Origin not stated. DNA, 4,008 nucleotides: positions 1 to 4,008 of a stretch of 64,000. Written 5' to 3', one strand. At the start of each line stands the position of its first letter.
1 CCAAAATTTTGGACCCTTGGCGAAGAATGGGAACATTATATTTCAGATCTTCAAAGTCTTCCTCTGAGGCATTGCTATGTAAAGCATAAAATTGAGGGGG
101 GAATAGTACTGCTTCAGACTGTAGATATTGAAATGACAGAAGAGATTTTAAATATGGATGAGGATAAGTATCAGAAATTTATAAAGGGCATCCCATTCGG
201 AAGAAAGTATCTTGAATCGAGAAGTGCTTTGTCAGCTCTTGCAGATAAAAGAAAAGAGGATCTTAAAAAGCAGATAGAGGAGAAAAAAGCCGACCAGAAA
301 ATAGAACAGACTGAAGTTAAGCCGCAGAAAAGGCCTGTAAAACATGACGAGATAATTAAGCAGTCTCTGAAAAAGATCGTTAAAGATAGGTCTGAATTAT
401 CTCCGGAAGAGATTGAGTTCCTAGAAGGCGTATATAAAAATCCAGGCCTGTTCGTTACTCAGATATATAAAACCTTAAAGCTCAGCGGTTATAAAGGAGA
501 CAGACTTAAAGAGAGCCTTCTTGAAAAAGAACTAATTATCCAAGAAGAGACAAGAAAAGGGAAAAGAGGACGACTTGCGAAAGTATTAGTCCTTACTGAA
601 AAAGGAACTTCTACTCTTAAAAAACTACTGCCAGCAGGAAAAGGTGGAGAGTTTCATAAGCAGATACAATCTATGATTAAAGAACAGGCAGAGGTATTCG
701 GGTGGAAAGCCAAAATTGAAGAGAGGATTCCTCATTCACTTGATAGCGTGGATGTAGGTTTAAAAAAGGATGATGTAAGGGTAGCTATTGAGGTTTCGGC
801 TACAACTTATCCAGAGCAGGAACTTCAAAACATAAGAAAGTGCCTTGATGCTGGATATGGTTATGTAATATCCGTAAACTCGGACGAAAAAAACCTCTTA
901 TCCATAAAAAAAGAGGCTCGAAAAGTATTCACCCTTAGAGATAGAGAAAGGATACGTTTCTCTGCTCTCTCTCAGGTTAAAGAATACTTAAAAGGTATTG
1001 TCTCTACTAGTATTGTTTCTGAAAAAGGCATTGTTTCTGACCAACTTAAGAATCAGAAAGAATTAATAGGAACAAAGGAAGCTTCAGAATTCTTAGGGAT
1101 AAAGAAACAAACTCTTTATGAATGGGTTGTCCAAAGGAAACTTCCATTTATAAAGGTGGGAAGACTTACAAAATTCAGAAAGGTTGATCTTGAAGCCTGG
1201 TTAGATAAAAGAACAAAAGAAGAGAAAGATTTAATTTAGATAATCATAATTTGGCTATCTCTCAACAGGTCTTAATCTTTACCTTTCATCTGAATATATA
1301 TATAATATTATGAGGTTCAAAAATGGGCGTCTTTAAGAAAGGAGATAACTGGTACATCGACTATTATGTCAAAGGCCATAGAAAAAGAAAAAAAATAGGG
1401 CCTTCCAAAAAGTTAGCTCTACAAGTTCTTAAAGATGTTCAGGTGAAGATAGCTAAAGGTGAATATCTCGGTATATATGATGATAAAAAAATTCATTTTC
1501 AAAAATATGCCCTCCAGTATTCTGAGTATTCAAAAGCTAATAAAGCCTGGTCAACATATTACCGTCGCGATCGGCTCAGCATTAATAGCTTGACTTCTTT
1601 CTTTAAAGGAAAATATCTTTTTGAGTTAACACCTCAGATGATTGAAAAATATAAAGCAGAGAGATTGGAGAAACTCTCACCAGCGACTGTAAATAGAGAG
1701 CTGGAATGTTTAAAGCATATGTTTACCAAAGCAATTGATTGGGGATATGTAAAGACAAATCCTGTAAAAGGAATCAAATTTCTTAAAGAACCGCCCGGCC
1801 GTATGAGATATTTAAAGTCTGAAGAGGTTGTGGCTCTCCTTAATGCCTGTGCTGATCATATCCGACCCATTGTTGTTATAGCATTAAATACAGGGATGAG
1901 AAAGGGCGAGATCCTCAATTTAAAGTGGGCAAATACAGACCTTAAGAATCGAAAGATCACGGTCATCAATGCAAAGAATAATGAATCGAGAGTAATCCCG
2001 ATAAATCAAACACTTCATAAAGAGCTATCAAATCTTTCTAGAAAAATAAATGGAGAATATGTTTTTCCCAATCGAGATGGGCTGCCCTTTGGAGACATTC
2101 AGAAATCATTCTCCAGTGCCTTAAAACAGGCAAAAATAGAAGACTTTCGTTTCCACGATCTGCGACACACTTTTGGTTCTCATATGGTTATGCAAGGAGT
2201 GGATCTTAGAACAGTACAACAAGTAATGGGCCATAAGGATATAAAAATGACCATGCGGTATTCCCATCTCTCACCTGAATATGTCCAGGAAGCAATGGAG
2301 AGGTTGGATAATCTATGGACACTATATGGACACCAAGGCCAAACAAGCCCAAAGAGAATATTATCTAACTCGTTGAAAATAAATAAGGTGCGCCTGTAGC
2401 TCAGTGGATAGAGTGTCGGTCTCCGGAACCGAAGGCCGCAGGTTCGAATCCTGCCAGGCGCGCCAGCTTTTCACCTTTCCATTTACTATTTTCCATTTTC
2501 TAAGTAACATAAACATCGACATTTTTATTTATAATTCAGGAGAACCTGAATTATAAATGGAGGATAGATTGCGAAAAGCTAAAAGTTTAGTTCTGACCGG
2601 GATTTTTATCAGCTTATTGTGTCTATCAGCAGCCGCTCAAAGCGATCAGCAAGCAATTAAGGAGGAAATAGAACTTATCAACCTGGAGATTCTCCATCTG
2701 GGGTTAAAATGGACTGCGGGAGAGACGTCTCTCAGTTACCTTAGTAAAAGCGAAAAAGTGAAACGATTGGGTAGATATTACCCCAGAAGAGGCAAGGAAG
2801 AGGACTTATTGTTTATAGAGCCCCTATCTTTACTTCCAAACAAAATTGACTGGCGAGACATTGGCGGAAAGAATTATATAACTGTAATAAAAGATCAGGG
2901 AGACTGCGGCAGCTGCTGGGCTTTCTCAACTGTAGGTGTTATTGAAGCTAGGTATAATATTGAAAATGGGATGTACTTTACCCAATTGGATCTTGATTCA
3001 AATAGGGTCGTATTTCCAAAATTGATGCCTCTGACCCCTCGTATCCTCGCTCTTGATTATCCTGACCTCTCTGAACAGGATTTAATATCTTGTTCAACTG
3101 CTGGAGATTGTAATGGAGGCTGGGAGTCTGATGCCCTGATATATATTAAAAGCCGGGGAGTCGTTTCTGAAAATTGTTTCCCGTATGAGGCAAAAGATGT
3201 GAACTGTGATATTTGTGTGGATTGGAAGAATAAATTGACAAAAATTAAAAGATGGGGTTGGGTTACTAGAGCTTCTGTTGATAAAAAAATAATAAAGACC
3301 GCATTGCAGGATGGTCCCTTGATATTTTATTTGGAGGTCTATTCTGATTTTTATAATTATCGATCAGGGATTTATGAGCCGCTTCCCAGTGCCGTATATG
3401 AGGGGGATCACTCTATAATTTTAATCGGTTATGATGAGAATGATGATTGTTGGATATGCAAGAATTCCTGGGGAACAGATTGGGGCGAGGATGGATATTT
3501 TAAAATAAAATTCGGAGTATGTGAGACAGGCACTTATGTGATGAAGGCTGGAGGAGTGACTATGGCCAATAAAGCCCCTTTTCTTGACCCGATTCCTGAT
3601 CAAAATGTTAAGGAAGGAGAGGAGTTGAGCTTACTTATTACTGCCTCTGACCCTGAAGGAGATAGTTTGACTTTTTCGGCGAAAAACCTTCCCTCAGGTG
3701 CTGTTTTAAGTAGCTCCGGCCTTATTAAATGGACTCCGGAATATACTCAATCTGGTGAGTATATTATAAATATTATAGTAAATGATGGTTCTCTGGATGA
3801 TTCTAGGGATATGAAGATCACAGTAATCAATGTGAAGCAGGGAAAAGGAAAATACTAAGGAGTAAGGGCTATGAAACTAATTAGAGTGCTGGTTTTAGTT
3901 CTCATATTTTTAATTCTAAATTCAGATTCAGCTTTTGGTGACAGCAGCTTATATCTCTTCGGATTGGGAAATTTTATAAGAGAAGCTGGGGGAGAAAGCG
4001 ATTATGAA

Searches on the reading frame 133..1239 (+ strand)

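Call 56: search_protein_families(library=pfam, proteins=[window:133-1239:+], max_evalue=0.00001)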
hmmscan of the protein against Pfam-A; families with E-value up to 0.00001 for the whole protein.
window:133-1239:+ (368 aa): 1 family
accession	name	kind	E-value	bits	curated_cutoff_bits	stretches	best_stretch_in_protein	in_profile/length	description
PF12728.13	HTH_17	-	1.7e-14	54.2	27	1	313-360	3-50/51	Helix-turn-helix domain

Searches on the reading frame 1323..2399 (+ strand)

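Call 56: search_protein_families(library=pfam, proteins=[window:1323-2399:+], max_evalue=0.00001)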
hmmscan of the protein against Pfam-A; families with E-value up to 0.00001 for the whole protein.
window:1323-2399:+ (358 aa): 3 families
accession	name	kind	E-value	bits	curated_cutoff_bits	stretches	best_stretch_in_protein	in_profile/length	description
PF00589.27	Phage_integrase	-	2e-39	135.6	27.1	1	163-318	2-170/172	Phage integrase family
PF24624.1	Int_N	-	3.3e-08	34.6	27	1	88-155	31-100/100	Phage integrase, N-terminal domain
PF13102.12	Phage_int_SAM_5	-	4.9e-08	33.7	22.3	1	59-149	2-94/98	Phage integrase SAM-like domain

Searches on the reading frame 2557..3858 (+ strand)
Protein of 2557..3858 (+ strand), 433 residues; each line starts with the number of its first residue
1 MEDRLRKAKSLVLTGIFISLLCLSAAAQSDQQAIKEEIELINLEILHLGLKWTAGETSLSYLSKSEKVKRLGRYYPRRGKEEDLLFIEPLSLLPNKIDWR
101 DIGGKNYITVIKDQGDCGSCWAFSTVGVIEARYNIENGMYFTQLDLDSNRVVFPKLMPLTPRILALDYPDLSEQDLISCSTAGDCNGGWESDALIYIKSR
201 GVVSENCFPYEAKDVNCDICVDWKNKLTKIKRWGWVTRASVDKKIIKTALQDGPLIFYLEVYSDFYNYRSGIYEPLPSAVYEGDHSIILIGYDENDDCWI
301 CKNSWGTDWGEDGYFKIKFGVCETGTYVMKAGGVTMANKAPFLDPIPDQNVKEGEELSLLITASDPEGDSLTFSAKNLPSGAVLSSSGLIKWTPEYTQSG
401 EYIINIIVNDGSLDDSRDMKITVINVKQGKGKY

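Call 56: search_protein_families(library=pfam, proteins=[window:2557-3858:+], max_evalue=0.00001)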
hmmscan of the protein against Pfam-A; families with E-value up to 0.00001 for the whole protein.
window:2557-3858:+ (433 aa): 3 families
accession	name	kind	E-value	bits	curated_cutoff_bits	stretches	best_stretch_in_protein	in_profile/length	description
PF00112.29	Peptidase_C1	-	9.2e-54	183.3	20.7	2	170-321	49-206/220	Papain family cysteine protease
PF05345.18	He_PIG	-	3.1e-12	47.2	24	1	341-423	2-95/96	Putative Ig domain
PF17963.7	Big_9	-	8.7e-07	30.2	23.6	1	338-413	1-79/89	Bacterial Ig domain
